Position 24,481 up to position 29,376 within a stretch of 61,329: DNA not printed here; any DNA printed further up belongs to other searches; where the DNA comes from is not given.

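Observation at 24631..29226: Single-chain MacB/FtsX-type ABC transporter with a ~1100-aa extracytoplasmic domain built largely of ~28 tandem 20-residue repeats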

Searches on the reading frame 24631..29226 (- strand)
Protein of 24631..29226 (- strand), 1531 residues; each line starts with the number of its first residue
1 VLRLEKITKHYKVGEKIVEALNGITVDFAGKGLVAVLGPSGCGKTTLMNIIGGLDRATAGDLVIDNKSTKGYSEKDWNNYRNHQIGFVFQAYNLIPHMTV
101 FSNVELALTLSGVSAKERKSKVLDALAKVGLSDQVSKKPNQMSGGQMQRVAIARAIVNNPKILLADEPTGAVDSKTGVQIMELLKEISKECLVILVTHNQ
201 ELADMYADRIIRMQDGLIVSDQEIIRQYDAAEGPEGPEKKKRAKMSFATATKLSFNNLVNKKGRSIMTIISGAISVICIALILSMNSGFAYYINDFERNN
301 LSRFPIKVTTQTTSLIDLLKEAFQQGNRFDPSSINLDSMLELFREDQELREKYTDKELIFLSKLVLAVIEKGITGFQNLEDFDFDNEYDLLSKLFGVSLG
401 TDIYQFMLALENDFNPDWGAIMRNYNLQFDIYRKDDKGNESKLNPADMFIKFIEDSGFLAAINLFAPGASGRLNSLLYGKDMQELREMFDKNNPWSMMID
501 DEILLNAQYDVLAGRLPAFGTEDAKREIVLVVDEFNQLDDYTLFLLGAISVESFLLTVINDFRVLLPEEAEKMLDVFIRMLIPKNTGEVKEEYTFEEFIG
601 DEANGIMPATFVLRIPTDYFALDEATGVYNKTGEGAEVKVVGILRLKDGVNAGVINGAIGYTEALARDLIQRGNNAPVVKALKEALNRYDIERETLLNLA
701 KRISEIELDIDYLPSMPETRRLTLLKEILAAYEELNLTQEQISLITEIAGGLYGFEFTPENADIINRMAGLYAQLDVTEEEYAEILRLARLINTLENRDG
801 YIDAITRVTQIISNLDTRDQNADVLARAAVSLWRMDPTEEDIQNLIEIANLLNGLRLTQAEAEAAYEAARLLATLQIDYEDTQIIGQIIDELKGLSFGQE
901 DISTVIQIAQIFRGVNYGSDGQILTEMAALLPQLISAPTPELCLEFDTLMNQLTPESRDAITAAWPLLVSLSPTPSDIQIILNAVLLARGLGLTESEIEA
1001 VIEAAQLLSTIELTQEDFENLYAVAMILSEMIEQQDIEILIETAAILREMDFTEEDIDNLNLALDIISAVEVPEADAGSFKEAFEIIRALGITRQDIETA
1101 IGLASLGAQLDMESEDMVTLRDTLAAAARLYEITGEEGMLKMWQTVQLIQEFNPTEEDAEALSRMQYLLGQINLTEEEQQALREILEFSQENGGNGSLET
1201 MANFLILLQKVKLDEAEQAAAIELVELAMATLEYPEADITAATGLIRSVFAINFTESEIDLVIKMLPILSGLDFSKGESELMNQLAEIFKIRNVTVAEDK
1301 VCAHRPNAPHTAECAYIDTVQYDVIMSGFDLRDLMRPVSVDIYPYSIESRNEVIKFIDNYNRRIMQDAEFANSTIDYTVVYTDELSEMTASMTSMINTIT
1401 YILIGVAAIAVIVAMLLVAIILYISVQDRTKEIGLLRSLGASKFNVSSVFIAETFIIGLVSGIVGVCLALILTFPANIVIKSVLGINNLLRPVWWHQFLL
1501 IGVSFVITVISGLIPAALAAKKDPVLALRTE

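Call 4: search_protein_families(library=pfam, proteins=[window:24631-29226:-], max_evalue=0.01)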
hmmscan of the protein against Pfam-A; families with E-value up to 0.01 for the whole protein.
window:24631-29226:- (1531 aa): 4 families
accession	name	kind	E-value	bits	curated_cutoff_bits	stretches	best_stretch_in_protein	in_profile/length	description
PF00005.33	ABC_tran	-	8.2e-34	117.6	25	1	21-169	1-136/137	ABC transporter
PF02687.27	FtsX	-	1.3e-15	57.9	25.5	1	1406-1524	3-120/120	FtsX-like permease C-terminal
PF02463.25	SMC_N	-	3.5e-05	23.8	40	1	30-213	23-211/220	RecF/RecN/SMC N terminal domain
PF13476.12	AAA_23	-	0.0019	19.3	27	1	23-52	12-40/201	AAA domain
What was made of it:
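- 28552..29226 (-): Nucleotide-binding domain, aa 1-225, with Walker A, Q-loop, signature MSGGQ, Walker B plus catalytic Glu, and H-loop. Pfam ABC_tran E 8e-34 (call 4).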

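Call 5: search_protein_families(library=ncbifam, proteins=[window:24631-29226:-], max_evalue=0.01)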
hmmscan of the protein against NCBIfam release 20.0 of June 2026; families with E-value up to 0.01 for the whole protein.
window:24631-29226:- (1531 aa): 196 families (the best 25 are shown)
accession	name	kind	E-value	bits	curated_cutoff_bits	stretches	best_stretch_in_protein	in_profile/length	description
NF007826.0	PRK10535.1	equivalog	1.8e-74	251.2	966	2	2-281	5-291/648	macrolide ABC transporter ATP-binding protein/permease MacB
NF038007.1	ABC_ATP_DarD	equivalog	6.1e-59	199.1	375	1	1-217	1-217/218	darobactin export ABC transporter ATP-binding protein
TIGR02211.1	LolD_lipo_ex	equivalog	3.4e-57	193.5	307.75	1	1-219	1-220/221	lipoprotein-releasing ABC transporter ATP-binding protein LolD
TIGR02982.1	heterocyst_DevA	subfamily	4.3e-57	193.2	295.8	1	2-218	2-219/220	ABC exporter ATP-binding subunit, DevA family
TIGR02673.1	FtsE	equivalog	5.5e-57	192.9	264.85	1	1-216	1-213/214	cell division ATP-binding protein FtsE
TIGR03608.1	L_ocin_972_ABC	subfamily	3.1e-55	186.9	254.85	1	6-213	3-206/206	putative bacteriocin export ABC transporter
TIGR03265.1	PhnT2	equivalog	7.9e-54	183.2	457.7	1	2-219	5-214/353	putative 2-aminoethylphosphonate ABC transporter ATP-binding protein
NF006987.0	PRK09452.1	equivalog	1.5e-53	181.8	482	1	2-222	18-230/378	spermidine/putrescine ABC transporter ATP-binding protein PotA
TIGR01187.1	potA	subfamily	3.7e-51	174.1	355.6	1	36-225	1-186/325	polyamine ABC transporter ATP-binding protein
TIGR02315.1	ABC_phnC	equivalog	1.4e-50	172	266.1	1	1-223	1-229/243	phosphonate ABC transporter ATP-binding protein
NF040933.2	ABC_arch_GlcV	equivalog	6.8e-50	169.9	450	1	3-220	4-222/357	glucose ABC transporter ATP-binding protein GlcV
NF043075.1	MMSYN1_0197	equivalog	2.4e-49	168.1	550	1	2-218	3-211/341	spermidine/putrescine ABC transporter ATP-binding protein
NF008653.0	PRK11650.1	subfamily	2.1e-48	165.2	432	1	2-218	4-213/357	sn-glycerol-3-phosphate ABC transporter ATP-binding protein UgpC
NF008639.0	PRK11629.1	equivalog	1.1e-47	162.4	360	1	2-220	7-226/234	lipoprotein-releasing ABC transporter ATP-binding protein LolD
TIGR02314.1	ABC_MetN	equivalog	3.9e-47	160.9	499.7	1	1-222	1-223/343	methionine ABC transporter ATP-binding protein MetN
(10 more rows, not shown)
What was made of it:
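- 28552..29226 (-): Best NCBIfam model is MacB NF007826, 251 bits, below its cut-off of 966 (call 5).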
